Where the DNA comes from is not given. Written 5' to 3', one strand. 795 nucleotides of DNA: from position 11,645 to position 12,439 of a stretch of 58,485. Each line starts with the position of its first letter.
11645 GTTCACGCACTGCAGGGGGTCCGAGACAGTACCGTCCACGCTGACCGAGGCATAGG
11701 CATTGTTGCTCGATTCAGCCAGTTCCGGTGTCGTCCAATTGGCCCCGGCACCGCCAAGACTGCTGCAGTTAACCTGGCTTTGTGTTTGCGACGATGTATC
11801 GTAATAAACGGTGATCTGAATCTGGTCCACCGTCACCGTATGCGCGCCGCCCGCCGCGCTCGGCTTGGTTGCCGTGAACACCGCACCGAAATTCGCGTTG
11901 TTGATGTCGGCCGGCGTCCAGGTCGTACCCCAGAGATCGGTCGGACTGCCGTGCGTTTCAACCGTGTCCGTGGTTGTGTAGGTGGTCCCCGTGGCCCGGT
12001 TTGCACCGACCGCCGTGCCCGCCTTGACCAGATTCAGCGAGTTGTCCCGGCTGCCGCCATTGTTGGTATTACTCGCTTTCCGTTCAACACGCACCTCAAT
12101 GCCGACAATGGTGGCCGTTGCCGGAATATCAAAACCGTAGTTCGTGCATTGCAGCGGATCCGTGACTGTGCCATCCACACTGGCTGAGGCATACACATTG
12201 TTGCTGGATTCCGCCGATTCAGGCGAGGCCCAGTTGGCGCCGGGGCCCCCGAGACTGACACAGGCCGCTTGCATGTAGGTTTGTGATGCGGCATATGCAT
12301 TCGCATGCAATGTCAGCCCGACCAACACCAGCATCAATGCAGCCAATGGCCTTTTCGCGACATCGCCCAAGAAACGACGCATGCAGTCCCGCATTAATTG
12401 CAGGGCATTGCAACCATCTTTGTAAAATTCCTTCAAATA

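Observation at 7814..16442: Two tandem giant MshQ paralogs: a shared C-terminal core with unrelated N-terminal head modules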

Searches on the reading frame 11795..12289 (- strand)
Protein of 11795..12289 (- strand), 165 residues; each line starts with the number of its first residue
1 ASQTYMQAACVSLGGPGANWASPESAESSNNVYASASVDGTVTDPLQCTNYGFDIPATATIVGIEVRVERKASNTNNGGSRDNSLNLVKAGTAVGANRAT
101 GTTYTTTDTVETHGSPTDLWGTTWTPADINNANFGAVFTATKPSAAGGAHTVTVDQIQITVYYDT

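Call 33: find_homologous_proteins(query=window:11795-12289:-, max_evalue=0.001)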
Query window:11795-12289:- (165 aa): 30 proteins with E <= 0.001 among 121 candidates.
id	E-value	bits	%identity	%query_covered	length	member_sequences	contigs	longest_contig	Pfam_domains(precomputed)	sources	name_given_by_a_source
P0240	9.6e-53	196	67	84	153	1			-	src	-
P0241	1.5e-37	147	58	87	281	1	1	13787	-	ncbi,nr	ncbi:MAG: biosis protein MshQ [Pseudomonadota bacterium]|nr:biosis protein MshQ [Pseudomonadota bact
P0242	9.0e-32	128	51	87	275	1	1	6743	-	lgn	-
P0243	5.4e-28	116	48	78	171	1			-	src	-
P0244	4.7e-26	110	47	90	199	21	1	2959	-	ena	-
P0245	1.6e-25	108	48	79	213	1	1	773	-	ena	-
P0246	1.8e-25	108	46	87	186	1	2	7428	-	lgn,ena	-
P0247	6.8e-25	106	45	92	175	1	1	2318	-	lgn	-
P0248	2.5e-24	104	45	94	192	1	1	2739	-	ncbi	ncbi:MAG: hypothetical protein ACRERC_22770, partial [Candidatus Binatia bacterium]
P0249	2.0e-23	101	39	89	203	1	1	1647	-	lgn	-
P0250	3.9e-22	97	41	90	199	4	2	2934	-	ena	-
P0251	1.0e-20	92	39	98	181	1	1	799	-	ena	-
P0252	2.1e-20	91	47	72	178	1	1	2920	-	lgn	-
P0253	2.6e-20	91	46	73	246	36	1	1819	-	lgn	-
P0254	4.1e-20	90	40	89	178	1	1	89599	-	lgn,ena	-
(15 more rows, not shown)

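Call 41: predict_structure(alignment_id=A4)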
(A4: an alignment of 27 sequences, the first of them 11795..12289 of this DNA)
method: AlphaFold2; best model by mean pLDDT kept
length: 165 residues; sequences in the alignment: 27
mean_pLDDT: 96.5   pTM: 0.90
mean pLDDT of the five models: 96.5, 96.6, 96.0, 95.8, 95.6
residues with pLDDT >= 90: 158; 70-90: 7; 50-70: 0; < 50: 0
segments of 3 or more residues with pLDDT < 50: none
pLDDT, mean of each block of 10 residues (from residue 1): 94 96 96 97 98 98 98 93 98 96 96 98 98 98 93 98 97
secondary structure, 60 per line:
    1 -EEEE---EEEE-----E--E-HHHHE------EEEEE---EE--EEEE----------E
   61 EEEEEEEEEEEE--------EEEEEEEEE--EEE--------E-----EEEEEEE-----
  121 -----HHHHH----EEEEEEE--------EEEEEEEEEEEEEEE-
elements in order: E2-5 E9-12 H23-26 E34-38 E46-49 E60-72 E81-89 E92-94 E109-115 H126-130 E135-141 E150-164

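Call 46: fold_search(model_id=the predicted structure, library=pdb)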
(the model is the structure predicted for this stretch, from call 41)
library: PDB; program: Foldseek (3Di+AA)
matches with E <= 10: 1575; with E <= 0.001: 4
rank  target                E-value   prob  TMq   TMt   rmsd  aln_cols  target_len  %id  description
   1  7ay3                  5.3e-04  1.00  0.39  0.48   6.5       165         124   10  Crystal structure of the CBM36-1 domain of a multidomain xylanase from the hindgut metagenome of Trinervitermes trinervo (released 2020-11-18)
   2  7qx5                  7.0e-04  1.00  0.40  0.14   7.2       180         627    8  mosquitocidal Cry11Aa-Y449F determined at pH 7 from naturally-occurring nanocrystals by Serial femtosecond crystallograp (released 2022-07-27)
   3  8a28_A                7.8e-04  1.00  0.37  0.19  10.4       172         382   12  Structure of the astacin zymogen of LAST-MAM from Limulus polyphemus (released 2022-10-19)
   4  7qx6                  9.7e-04  0.99  0.37  0.14   8.1       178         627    9  mosquitocidal Cry11Aa-E583Q determined at pH 7 from naturally-occurring nanocrystals by Serial femtosecond crystallograp (released 2022-07-27)
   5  2waa                  1.0e-03  1.00  0.43  0.23   7.0       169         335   14  Structure of a family two carbohydrate esterase from Cellvibrio japonicus (released 2009-03-24)
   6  7qx7                  1.0e-03  0.99  0.39  0.14   8.1       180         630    9  mosquitocidal Cry11Aa-F17Y determined at pH 7 from naturally-occurring nanocrystals by Serial femtosecond crystallograph (released 2022-07-27)
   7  2y64_A                1.1e-03  1.00  0.50  0.50   7.1       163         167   11  Xylopentaose binding mutated (X-2 L110F) CBM4-2 Carbohydrate Binding Module from a Thermostable Rhodothermus marinus X (released 2012-03-07)
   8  7qx4                  1.1e-03  0.99  0.41  0.14   7.8       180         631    8  mosquitocidal Cry11Aa determined at pH 7 from naturally-occurring nanocrystals by Serial femtosecond crystallography (released 2022-07-27)
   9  7kwc                  1.1e-03  1.00  0.44  0.33   6.3       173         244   10  Surface glycan-binding protein B (truncated) from Bacteroides thetaiotaomicron (released 2021-02-17)
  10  2y6k_A                1.3e-03  1.00  0.50  0.50   7.0       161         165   11  Xylotetraose bound to X-2 engineered mutated CBM4-2 Carbohydrate Binding Module from a Thermostable Rhodothermus marin (released 2012-03-07)
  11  1k42_MODEL_1_A        1.3e-03  1.00  0.46  0.46   7.6       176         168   11  The Solution Structure of the CBM4-2 Carbohydrate Binding Module from a Thermostable Rhodothermus marinus Xyla (released 2002-05-29)
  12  8q28_B                1.4e-03  1.00  0.43  0.32   8.1       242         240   10  Se-Met labelled TtX122A - A domain of unknown function from the Teredinibacter turnerae protein TERTU_3803 (released 2024-03-13)
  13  4bj0_A                1.5e-03  1.00  0.51  0.51   5.6       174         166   11  Xyloglucan binding module (CBM4-2 X2-L110F) in complex with branched xyloses (released 2014-04-23)
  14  5e7h                  1.5e-03  1.00  0.46  0.32   9.2       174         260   14  Crystal structure of domains CD (residues 230-489) of Bacova_02650 (released 2016-05-04)
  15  8q2a_A                1.5e-03  0.99  0.41  0.32  10.4       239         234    8  TtX122B - A domain of unknown function from the Teredinibacter turnerae protein TERTU_2913 (released 2024-03-13)
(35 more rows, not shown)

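Call 59: search_protein_families(library=pfam, proteins=[window:11795-12289:-], max_evalue=5)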
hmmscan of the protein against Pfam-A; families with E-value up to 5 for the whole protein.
window:11795-12289:- (165 aa): 1 family
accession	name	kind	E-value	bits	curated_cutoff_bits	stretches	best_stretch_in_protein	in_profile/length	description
PF02465.23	FliD_N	-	0.78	10.9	24.8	0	132-157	68-93/97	Flagellar hook-associated protein 2 N-terminus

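Call 69: search_protein_families(library=phrogs, proteins=[window:11795-12289:-], max_evalue=0.01)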
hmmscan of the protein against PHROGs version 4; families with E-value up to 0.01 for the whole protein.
window:11795-12289:- (165 aa): 0 families
